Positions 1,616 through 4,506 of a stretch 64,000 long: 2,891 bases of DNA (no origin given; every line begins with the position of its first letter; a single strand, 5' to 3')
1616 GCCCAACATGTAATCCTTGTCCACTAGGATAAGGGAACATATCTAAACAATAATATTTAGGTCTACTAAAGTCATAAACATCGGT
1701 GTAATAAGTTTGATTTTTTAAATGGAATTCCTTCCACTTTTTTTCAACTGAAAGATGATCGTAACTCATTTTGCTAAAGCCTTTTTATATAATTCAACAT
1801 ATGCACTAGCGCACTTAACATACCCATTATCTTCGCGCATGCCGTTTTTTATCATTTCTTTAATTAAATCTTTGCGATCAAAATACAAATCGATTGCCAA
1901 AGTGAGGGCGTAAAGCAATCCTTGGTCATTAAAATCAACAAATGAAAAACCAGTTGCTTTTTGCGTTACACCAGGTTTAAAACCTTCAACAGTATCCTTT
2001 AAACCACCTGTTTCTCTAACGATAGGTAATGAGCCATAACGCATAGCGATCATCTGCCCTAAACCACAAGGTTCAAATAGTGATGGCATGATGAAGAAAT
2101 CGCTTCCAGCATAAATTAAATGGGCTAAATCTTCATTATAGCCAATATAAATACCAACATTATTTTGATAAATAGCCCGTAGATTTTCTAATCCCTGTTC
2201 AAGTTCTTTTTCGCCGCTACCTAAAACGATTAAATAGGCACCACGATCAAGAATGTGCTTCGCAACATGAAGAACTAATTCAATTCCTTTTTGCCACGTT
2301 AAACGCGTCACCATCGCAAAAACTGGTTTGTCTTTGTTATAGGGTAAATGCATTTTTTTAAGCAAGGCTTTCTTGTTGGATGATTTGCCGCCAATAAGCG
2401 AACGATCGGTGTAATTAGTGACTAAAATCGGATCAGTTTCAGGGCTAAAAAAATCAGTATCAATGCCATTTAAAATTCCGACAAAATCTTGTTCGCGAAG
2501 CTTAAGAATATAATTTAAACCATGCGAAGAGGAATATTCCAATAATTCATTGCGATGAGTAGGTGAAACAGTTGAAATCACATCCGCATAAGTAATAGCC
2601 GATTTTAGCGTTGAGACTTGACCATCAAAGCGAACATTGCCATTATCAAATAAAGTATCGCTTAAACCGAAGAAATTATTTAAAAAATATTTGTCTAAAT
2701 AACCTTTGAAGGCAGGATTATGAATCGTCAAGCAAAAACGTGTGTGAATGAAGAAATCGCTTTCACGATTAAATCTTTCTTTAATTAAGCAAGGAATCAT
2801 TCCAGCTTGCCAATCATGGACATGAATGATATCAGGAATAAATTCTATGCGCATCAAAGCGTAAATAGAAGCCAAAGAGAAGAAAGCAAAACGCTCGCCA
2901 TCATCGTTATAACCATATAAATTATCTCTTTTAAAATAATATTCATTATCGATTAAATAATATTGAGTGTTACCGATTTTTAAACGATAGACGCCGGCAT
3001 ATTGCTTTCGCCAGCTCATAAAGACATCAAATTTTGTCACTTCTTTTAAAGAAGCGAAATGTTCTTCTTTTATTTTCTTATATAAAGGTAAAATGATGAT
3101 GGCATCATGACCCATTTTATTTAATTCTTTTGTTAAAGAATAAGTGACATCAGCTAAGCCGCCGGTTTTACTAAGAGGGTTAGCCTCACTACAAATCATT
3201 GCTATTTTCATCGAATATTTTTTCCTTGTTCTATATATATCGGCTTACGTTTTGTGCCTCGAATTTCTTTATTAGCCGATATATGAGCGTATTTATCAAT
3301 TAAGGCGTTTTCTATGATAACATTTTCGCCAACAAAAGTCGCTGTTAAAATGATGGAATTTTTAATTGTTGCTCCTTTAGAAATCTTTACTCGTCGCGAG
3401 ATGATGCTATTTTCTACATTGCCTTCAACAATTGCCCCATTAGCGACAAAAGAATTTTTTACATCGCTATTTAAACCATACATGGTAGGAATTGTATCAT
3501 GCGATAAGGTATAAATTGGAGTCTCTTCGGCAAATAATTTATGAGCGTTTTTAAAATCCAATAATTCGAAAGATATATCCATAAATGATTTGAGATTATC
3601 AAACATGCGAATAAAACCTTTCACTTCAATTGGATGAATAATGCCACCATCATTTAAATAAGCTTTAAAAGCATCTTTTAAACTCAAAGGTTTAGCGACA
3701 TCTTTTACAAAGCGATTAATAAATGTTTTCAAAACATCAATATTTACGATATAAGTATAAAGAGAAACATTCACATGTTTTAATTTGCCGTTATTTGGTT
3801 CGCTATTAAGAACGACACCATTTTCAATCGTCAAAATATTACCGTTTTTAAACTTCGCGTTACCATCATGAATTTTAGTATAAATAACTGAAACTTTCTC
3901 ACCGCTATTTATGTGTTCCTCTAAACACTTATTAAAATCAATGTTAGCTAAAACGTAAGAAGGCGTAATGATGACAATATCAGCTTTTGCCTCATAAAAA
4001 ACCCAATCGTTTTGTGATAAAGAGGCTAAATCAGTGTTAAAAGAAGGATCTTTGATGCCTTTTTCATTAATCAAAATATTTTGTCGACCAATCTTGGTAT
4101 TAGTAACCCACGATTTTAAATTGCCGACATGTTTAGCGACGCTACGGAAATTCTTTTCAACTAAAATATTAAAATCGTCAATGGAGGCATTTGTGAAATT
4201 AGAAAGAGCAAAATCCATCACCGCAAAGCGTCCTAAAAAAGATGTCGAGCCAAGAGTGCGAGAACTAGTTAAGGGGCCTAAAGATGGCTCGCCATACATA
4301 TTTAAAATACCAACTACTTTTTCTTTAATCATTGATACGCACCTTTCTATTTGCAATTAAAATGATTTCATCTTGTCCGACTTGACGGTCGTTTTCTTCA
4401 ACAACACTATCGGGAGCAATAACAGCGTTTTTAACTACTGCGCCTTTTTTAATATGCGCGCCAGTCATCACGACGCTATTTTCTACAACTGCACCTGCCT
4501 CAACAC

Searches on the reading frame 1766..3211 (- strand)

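Call 45: search_protein_families(library=ncbifam, proteins=[window:1766-3211:-], max_evalue=0.00001)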
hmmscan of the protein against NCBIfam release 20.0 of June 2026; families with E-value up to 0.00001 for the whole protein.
window:1766-3211:- (481 aa): 15 families
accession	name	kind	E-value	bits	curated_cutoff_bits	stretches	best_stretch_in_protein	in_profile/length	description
NF001898.0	PRK00654.1-1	equivalog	1.4e-167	558.1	603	1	1-478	1-475/477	glycogen synthase GlgA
TIGR02095.1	glgA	subfamily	6.7e-159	529.6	328.45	1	1-477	1-476/477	glycogen/starch synthase, ADP-glucose type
NF001903.0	PRK00654.2-2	equivalog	8.8e-142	473.1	616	1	1-480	1-480/482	glycogen synthase GlgA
NF001899.0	PRK00654.1-2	equivalog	5.9e-126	420.7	459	1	1-478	1-475/478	glycogen synthase GlgA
NF001905.0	PRK00654.2-4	subfamily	1.5e-119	399.7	560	1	1-477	1-485/489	glycogen synthase GlgA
NF001906.0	PRK00654.2-5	equivalog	3.6e-110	369.2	870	1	2-479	7-484/485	glycogen synthase GlgA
NF001902.0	PRK00654.2-1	equivalog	1.2e-101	340.7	845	1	1-477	1-488/492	glycogen synthase GlgA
NF001900.0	PRK00654.1-3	equivalog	1.2e-100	337.3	509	1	1-479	1-455/481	glycogen synthase GlgA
NF010699.0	PRK14099.1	equivalog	3.3e-95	319.4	762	1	2-479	5-480/485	glycogen synthase GlgA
NF001901.0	PRK00654.1-5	equivalog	8.9e-91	304.8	649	1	2-480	25-493/502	glycogen synthase GlgA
NF010698.0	PRK14098.1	equivalog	5.5e-81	272.7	754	1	2-479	7-487/489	starch synthase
NF001904.0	PRK00654.2-3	equivalog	4.5e-79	266.4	577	1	1-477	1-473/475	glycogen synthase GlgA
TIGR02149.1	glgA_Coryne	subfamily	3e-11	43.1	302.4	1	203-477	139-389/391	glycogen synthase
TIGR04157.1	glyco_rSAM_CFB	subfamily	1.2e-07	31.1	400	1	278-411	212-342/406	TIGR04157 family glycosyltransferase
TIGR03999.1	thiol_BshA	equivalog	1.5e-06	27.4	273.7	1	253-414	161-317/375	N-acetyl-alpha-D-glucosaminyl L-malate synthase BshA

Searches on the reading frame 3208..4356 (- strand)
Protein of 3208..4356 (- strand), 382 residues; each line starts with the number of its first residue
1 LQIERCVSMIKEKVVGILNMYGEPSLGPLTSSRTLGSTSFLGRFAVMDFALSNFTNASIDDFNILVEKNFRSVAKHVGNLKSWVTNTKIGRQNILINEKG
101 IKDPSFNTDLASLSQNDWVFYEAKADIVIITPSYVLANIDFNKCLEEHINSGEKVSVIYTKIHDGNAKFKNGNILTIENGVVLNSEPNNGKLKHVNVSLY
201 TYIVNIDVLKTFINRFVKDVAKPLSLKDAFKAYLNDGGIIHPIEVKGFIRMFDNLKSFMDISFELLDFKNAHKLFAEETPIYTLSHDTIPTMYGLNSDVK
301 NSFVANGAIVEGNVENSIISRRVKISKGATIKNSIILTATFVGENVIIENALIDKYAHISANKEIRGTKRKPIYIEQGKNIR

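Call 45: search_protein_families(library=ncbifam, proteins=[window:3208-4356:-], max_evalue=0.00001)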
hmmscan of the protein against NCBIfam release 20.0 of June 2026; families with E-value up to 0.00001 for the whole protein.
window:3208-4356:- (382 aa): 8 families
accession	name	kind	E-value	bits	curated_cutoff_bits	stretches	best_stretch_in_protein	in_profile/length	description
TIGR02092.1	glgD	equivalog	8.4e-78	262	236.6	1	13-380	2-369/370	glucose-1-phosphate adenylyltransferase subunit GlgD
NF003670.0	PRK05293.1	equivalog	1.7e-41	142.4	470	1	12-376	3-369/382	glucose-1-phosphate adenylyltransferase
TIGR02091.1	glgC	equivalog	5.5e-35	121.1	424.9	1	26-365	14-362/364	glucose-1-phosphate adenylyltransferase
NF002023.0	PRK00844.1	subfamily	9.2e-32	110.3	458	1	11-365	4-381/408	glucose-1-phosphate adenylyltransferase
NF001947.0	PRK00725.1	subfamily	4.5e-25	88.3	470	1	25-365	29-393/426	glucose-1-phosphate adenylyltransferase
NF002772.0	PRK02862.1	equivalog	1.2e-20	73.7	537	2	26-197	17-189/429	glucose-1-phosphate adenylyltransferase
TIGR01208.1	rmlA_long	equivalog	3e-10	39.5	320.25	1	310-378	242-310/353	glucose-1-phosphate thymidylyltransferase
NF052502.1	man1P_GTase_Rv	exception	5e-10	38.8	440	1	123-370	96-335/352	mannose-1-phosphate guanylyltransferase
